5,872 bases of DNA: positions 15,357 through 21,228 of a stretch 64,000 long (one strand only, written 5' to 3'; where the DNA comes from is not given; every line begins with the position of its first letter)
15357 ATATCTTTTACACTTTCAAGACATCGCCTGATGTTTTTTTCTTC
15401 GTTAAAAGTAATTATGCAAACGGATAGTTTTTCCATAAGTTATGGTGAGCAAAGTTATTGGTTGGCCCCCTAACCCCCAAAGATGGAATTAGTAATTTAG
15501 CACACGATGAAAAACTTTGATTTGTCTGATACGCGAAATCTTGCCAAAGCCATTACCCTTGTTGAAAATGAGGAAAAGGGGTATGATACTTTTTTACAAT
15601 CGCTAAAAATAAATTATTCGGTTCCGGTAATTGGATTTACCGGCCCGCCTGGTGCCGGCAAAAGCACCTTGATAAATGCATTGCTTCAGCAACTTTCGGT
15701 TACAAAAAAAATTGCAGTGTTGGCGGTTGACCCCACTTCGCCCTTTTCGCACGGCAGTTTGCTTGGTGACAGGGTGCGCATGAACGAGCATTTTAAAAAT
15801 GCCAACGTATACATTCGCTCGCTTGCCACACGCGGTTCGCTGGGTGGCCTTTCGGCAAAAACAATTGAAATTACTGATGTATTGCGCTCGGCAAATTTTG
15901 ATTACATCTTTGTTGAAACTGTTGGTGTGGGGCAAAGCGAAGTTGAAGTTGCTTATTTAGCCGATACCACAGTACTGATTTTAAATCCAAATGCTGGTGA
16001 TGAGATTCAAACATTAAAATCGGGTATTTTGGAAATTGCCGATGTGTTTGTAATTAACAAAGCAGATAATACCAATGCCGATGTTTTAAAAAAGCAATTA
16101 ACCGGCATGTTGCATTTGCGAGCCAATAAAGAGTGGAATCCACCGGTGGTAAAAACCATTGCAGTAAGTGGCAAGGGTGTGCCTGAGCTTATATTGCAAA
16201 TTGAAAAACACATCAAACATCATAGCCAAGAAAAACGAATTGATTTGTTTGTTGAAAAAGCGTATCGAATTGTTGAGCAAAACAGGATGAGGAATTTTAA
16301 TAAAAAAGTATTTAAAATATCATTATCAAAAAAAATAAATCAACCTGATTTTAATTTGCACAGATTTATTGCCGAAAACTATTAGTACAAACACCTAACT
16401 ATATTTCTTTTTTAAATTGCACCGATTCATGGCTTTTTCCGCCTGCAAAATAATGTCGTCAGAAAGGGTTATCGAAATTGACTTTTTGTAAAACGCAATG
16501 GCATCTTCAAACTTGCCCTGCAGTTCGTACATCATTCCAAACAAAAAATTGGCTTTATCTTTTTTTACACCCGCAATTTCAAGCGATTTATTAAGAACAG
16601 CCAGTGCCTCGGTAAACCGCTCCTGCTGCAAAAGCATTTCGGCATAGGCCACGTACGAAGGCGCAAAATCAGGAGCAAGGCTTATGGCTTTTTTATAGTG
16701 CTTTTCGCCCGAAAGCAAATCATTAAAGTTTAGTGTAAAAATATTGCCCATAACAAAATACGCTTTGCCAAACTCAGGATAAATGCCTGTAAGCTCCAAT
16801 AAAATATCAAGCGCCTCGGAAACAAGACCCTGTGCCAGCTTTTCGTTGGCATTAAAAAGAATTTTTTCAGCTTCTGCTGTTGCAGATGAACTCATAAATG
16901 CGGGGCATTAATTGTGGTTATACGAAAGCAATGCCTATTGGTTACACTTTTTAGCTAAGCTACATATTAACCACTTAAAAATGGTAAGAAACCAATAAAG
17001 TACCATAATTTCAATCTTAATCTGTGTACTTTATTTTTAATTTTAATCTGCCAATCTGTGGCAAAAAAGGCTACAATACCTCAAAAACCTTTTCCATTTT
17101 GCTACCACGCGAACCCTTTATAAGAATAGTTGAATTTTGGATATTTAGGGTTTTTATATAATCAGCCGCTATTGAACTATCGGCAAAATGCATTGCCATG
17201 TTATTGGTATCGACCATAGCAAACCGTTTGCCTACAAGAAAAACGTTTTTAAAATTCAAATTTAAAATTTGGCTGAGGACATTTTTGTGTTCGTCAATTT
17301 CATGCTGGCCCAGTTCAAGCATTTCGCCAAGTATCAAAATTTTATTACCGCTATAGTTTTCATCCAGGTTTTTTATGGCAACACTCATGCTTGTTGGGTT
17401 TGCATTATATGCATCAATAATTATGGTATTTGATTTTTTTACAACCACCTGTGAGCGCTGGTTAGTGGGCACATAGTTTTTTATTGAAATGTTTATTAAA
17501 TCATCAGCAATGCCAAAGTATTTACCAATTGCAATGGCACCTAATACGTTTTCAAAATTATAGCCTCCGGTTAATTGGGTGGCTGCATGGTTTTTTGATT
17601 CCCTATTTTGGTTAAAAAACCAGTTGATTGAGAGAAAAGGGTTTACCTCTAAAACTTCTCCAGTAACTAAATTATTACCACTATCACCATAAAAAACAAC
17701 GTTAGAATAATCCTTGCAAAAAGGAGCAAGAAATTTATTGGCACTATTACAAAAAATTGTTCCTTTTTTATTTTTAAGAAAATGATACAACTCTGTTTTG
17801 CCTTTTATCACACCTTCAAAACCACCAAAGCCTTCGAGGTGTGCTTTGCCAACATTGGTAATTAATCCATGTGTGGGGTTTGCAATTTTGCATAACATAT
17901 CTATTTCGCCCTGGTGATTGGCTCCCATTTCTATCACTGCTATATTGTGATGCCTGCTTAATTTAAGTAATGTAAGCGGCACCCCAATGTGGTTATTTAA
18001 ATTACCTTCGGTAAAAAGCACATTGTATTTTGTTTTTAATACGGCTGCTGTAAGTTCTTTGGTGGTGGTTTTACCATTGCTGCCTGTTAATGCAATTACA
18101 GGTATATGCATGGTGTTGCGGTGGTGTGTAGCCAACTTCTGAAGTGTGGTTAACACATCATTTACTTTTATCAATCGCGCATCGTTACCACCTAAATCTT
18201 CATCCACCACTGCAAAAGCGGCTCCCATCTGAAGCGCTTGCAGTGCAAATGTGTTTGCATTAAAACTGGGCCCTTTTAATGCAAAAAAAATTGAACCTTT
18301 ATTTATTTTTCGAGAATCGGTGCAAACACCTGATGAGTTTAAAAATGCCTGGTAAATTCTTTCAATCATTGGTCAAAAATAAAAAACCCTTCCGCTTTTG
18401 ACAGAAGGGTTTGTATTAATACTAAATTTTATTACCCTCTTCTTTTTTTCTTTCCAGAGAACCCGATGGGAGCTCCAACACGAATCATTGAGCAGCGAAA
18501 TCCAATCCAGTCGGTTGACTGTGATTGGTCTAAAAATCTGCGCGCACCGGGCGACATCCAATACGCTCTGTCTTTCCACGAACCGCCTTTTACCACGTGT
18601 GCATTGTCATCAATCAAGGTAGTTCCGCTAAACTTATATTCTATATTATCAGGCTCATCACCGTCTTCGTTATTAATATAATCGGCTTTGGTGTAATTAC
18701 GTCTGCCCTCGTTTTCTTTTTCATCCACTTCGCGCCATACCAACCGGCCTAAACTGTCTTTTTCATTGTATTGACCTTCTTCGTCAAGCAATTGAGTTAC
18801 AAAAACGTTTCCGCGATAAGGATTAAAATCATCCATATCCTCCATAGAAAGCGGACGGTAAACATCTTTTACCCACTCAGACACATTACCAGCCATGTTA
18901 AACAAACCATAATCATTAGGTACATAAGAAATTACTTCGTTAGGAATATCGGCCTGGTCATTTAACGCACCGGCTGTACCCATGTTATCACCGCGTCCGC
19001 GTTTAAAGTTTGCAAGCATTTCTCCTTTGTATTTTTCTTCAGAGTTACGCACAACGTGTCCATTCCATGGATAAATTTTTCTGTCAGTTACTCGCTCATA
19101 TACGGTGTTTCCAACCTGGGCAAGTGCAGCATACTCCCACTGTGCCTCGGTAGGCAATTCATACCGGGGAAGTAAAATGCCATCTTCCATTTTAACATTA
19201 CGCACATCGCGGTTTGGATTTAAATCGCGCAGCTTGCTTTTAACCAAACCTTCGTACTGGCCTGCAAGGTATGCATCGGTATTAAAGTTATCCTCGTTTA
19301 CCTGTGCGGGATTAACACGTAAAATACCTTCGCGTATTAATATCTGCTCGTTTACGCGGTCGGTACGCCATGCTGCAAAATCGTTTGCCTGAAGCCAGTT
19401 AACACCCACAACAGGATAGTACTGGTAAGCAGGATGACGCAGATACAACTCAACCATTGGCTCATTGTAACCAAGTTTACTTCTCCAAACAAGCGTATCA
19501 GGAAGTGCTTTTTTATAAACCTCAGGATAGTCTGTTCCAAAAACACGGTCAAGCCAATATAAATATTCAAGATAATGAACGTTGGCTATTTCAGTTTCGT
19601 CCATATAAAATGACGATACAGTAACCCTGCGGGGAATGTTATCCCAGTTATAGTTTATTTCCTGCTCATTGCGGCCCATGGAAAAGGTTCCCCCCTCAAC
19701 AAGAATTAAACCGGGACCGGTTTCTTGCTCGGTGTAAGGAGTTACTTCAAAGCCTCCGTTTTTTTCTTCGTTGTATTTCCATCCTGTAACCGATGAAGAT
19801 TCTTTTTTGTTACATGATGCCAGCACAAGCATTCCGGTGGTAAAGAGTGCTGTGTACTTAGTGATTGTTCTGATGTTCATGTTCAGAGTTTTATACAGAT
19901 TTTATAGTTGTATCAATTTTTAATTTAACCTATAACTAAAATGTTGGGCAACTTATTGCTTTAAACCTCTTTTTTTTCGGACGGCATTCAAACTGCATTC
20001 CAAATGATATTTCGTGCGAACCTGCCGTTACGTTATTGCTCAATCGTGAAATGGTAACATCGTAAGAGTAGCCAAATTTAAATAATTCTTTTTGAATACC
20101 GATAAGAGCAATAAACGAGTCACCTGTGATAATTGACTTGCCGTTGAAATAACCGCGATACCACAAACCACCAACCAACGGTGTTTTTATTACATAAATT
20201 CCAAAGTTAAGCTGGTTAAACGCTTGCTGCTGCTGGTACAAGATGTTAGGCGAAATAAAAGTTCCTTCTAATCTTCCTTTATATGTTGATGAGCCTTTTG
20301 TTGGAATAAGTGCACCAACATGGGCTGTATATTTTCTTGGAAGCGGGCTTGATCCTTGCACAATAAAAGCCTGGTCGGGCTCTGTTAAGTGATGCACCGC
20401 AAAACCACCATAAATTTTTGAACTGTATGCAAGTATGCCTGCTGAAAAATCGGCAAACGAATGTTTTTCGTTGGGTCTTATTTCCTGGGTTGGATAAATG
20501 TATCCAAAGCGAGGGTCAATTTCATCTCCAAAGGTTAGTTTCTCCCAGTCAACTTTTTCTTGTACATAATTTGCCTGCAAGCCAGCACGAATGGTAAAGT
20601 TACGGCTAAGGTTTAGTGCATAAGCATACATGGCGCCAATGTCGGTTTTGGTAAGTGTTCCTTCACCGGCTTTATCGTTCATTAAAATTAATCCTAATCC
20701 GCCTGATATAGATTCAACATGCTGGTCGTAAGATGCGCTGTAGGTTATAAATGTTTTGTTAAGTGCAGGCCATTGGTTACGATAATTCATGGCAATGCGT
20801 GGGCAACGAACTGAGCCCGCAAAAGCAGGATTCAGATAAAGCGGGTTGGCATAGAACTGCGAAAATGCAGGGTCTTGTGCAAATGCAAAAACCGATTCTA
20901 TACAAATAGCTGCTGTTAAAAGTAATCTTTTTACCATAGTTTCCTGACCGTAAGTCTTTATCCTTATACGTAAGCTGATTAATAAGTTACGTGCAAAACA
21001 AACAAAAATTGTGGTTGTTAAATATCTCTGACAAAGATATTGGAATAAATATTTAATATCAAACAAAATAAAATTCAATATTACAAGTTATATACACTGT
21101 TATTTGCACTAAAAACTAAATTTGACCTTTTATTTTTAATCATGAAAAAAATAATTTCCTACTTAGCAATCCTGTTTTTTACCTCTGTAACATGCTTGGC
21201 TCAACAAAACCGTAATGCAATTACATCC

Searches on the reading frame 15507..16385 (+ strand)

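Call 92: search_protein_families(library=pfam, proteins=[window:15507-16385:+], max_evalue=0.00001)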
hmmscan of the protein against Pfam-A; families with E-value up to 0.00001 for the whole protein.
window:15507-16385:+ (292 aa): 4 families
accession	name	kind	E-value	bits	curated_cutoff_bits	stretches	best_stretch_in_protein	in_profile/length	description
PF03308.22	MeaB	-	2e-78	263.6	23.1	1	12-244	1-243/273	Methylmalonyl Co-A mutase-associated GTPase MeaB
PF02492.25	cobW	-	5.1e-14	52.7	20.7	1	40-200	1-167/180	CobW/HypB/UreG, nucleotide-binding domain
PF00009.33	GTP_EFTU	-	3.6e-07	30.4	26.5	0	149-237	90-187/188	Elongation factor Tu GTP binding domain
PF01926.29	MMR_HSR1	-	3.4e-06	27.6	21.9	0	42-73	2-33/113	50S ribosome-binding GTPase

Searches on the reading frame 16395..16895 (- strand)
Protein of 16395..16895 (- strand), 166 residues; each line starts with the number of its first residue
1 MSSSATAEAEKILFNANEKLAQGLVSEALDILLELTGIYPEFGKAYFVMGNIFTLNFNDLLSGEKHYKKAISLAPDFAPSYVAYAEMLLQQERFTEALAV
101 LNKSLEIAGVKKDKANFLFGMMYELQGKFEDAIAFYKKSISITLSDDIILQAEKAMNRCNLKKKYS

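Call 60: search_protein_families(library=pfam, proteins=[window:16395-16895:-], max_evalue=0.00001)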
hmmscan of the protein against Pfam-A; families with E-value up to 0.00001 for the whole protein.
window:16395-16895:- (166 aa): 10 families
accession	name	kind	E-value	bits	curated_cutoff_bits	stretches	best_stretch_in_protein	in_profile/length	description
PF13181.12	TPR_8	-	6.4e-13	48.2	25.7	0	114-143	2-31/34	Tetratricopeptide repeat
PF13424.12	TPR_12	-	1.9e-12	47.6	30.1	1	78-142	3-74/77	Tetratricopeptide repeat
PF00515.34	TPR_1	-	7.6e-12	45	27.8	0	120-142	8-30/34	Tetratricopeptide repeat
PF07719.23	TPR_2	-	4.5e-11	42.4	27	0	116-142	4-30/34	Tetratricopeptide repeat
PF13428.12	TPR_14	-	6.6e-09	36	23.5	0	81-106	4-29/44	Tetratricopeptide repeat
PF13432.12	TPR_16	-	5.5e-08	33.5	32.7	0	60-107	13-60/65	Tetratricopeptide repeat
PF14559.12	TPR_19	-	6.4e-08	33.3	25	0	65-106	12-53/68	Tetratricopeptide repeat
PF13414.12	TPR_11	-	1e-07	32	26.8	0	125-143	6-24/42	TPR repeat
PF13431.12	TPR_17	-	1.1e-07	32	24.4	0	66-98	1-33/34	Tetratricopeptide repeat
PF13176.12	TPR_7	-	9.9e-06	25.7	27.9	0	120-143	6-29/36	Tetratricopeptide repeat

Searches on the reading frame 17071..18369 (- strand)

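Call 60: search_protein_families(library=pfam, proteins=[window:17071-18369:-], max_evalue=0.00001)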
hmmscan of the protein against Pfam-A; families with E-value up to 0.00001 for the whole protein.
window:17071-18369:- (432 aa): 2 families
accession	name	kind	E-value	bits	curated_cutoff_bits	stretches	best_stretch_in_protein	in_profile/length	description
PF08245.18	Mur_ligase_M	-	2.1e-37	129.5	24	1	95-281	2-199/200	Mur ligase middle domain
PF02875.26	Mur_ligase_C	-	6.6e-13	50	28.4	1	305-421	2-127/127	Mur ligase, glutamate ligase domain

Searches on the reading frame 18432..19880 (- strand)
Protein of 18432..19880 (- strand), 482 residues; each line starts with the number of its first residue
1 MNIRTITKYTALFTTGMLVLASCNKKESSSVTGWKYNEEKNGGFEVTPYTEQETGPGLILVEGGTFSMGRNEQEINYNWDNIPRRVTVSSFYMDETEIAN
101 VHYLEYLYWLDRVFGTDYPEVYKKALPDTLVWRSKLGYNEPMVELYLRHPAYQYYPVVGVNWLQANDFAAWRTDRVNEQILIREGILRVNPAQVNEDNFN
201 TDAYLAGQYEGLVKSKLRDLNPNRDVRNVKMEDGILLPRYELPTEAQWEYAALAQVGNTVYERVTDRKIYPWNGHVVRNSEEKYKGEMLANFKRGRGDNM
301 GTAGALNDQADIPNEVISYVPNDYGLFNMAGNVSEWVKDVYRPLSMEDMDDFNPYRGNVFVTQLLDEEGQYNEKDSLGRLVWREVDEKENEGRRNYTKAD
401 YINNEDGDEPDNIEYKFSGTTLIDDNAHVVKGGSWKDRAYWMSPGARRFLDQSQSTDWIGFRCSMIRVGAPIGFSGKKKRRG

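Call 60: search_protein_families(library=pfam, proteins=[window:18432-19880:-], max_evalue=0.00001)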
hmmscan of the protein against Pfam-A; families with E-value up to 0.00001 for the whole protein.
window:18432-19880:- (482 aa): 1 family
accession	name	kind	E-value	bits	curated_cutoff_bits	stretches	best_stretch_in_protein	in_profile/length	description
PF03781.23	FGE-sulfatase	-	4.3e-36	125.3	23.3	1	56-351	3-204/255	Sulfatase-modifying factor enzyme 1-like domain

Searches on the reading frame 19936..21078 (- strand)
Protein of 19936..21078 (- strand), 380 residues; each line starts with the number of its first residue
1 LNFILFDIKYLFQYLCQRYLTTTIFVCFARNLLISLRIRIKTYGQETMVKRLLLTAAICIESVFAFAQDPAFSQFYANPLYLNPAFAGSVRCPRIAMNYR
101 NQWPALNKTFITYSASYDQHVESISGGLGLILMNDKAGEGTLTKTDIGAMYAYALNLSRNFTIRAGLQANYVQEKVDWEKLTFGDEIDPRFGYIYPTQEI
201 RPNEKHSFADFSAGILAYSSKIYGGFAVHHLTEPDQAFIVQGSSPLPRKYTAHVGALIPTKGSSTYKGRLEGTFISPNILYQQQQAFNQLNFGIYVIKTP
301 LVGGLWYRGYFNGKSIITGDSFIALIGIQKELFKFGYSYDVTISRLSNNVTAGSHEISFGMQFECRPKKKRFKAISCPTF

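Call 60: search_protein_families(library=pfam, proteins=[window:19936-21078:-], max_evalue=0.00001)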
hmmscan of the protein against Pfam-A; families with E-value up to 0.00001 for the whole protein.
window:19936-21078:- (380 aa): 1 family
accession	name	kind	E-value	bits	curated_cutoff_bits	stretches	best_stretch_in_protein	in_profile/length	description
PF11751.14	PorP_SprF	-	1.4e-64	218.7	22.3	1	67-360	4-272/273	Type IX secretion system membrane protein PorP/SprF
